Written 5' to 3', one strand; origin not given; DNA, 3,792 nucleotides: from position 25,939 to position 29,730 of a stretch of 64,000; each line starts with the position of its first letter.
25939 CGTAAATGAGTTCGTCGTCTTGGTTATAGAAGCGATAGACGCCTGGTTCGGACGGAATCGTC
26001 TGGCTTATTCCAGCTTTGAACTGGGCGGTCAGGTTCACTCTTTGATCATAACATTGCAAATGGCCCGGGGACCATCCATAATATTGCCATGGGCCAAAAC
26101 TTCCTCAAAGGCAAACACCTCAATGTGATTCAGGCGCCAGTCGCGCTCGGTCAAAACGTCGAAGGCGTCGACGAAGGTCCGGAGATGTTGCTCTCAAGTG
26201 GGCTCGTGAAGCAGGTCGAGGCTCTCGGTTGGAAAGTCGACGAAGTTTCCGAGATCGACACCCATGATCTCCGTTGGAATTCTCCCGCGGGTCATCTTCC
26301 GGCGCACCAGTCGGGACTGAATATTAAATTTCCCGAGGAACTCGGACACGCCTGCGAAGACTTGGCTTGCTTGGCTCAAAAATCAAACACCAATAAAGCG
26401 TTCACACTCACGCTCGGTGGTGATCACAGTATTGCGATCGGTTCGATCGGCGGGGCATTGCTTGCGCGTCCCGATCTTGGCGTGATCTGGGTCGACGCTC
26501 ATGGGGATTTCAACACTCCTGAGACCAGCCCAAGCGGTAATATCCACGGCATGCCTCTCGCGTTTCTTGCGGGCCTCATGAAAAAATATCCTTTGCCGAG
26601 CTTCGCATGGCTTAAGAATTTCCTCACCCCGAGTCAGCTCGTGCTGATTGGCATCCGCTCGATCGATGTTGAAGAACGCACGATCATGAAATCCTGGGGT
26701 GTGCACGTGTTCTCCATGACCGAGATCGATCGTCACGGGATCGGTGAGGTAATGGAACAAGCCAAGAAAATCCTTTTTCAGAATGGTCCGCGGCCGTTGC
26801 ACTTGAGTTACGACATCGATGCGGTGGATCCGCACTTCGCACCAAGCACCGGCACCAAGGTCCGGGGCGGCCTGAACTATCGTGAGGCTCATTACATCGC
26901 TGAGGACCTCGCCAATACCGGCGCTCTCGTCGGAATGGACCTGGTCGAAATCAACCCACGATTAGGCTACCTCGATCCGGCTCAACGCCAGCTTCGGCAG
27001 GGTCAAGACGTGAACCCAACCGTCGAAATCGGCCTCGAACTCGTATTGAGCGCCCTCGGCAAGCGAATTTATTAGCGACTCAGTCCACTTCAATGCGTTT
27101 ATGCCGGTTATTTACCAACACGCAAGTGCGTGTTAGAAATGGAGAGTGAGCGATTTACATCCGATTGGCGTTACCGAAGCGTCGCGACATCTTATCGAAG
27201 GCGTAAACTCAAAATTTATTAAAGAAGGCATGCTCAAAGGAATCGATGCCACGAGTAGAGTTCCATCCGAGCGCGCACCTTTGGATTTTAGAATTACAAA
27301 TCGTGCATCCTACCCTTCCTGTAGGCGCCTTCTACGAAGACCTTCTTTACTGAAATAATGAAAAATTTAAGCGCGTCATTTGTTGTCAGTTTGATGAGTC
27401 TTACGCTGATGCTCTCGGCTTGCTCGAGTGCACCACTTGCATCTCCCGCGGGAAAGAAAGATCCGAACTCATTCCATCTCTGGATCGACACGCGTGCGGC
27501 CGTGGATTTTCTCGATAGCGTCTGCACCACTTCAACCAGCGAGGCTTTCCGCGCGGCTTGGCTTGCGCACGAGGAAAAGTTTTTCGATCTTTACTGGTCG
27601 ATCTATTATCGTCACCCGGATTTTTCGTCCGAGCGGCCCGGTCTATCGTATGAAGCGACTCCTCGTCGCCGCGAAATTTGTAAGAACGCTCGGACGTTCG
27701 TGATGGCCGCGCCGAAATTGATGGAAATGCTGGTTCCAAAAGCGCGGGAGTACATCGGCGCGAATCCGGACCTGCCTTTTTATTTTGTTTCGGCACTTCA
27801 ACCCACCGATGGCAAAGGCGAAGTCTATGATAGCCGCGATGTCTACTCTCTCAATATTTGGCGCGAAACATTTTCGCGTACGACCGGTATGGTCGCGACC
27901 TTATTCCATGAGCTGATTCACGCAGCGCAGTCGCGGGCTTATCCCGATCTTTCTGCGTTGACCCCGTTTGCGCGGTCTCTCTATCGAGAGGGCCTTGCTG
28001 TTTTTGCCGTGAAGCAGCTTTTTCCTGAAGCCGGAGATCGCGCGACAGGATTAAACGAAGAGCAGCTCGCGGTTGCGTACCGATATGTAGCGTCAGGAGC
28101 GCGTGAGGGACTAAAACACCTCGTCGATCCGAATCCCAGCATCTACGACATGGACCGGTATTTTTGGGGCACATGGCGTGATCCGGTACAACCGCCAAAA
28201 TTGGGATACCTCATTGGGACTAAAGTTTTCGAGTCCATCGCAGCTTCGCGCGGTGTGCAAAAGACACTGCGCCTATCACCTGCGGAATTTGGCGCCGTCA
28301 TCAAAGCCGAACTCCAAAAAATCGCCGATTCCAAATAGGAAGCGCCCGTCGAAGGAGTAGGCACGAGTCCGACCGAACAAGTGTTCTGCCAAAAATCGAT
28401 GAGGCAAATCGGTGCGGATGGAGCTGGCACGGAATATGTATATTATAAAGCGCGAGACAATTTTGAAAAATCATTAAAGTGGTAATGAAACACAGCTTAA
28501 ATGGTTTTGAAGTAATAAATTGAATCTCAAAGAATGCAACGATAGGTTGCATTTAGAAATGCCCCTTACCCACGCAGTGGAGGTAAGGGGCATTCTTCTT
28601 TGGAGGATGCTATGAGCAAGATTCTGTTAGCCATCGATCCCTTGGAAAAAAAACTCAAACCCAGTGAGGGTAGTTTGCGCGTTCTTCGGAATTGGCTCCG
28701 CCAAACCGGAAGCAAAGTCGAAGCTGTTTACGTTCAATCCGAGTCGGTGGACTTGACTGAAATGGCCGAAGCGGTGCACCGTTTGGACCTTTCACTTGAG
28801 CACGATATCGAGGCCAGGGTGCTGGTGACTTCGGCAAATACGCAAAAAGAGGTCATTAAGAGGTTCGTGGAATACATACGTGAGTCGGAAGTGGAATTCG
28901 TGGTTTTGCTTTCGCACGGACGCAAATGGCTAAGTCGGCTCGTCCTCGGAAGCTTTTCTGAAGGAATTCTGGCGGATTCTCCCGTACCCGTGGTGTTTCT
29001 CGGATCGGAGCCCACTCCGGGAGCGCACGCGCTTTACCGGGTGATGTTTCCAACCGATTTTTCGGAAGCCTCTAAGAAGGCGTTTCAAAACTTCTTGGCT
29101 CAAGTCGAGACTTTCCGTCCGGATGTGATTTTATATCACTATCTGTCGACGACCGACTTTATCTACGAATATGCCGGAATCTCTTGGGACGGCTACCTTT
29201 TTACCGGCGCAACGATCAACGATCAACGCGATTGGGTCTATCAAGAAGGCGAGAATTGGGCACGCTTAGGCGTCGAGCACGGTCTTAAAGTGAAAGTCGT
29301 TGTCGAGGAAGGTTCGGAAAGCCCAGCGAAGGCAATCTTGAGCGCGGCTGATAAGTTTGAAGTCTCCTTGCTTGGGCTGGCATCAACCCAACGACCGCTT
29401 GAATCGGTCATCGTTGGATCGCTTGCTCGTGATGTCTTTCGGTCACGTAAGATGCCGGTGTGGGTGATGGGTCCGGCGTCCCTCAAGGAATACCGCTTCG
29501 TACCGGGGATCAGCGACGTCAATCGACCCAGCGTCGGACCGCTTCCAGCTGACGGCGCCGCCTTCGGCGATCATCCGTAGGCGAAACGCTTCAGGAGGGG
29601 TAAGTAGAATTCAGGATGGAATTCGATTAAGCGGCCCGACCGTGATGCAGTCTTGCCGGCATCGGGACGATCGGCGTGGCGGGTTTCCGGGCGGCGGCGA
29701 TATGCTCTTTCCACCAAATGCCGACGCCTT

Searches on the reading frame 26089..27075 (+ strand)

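Call 83: search_protein_families(library=pfam, proteins=[window:26089-27075:+], max_evalue=0.0001)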
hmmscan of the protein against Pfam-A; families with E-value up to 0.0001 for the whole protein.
window:26089-27075:+ (328 aa): 1 family
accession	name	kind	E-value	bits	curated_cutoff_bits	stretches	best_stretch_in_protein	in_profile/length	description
PF00491.26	Arginase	-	1.2e-63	215.7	22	1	12-293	4-260/280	Arginase family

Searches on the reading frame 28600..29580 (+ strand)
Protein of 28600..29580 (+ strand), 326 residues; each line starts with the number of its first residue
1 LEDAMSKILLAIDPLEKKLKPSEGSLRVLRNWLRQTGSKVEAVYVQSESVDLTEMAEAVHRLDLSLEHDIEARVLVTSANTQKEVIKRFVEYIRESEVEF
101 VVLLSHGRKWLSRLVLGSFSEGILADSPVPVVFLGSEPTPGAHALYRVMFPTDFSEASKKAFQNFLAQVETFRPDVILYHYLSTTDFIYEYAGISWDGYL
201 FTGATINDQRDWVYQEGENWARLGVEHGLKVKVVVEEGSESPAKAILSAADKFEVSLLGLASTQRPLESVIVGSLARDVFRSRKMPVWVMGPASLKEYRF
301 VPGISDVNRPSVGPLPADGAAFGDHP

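Call 83: search_protein_families(library=pfam, proteins=[window:28600-29580:+], max_evalue=0.0001)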
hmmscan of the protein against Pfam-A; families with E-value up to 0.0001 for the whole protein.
window:28600-29580:+ (326 aa): 1 family
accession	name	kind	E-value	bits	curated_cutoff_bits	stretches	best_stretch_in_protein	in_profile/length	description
PF00582.32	Usp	-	5.8e-24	85.7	24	2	147-289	4-139/141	Universal stress protein family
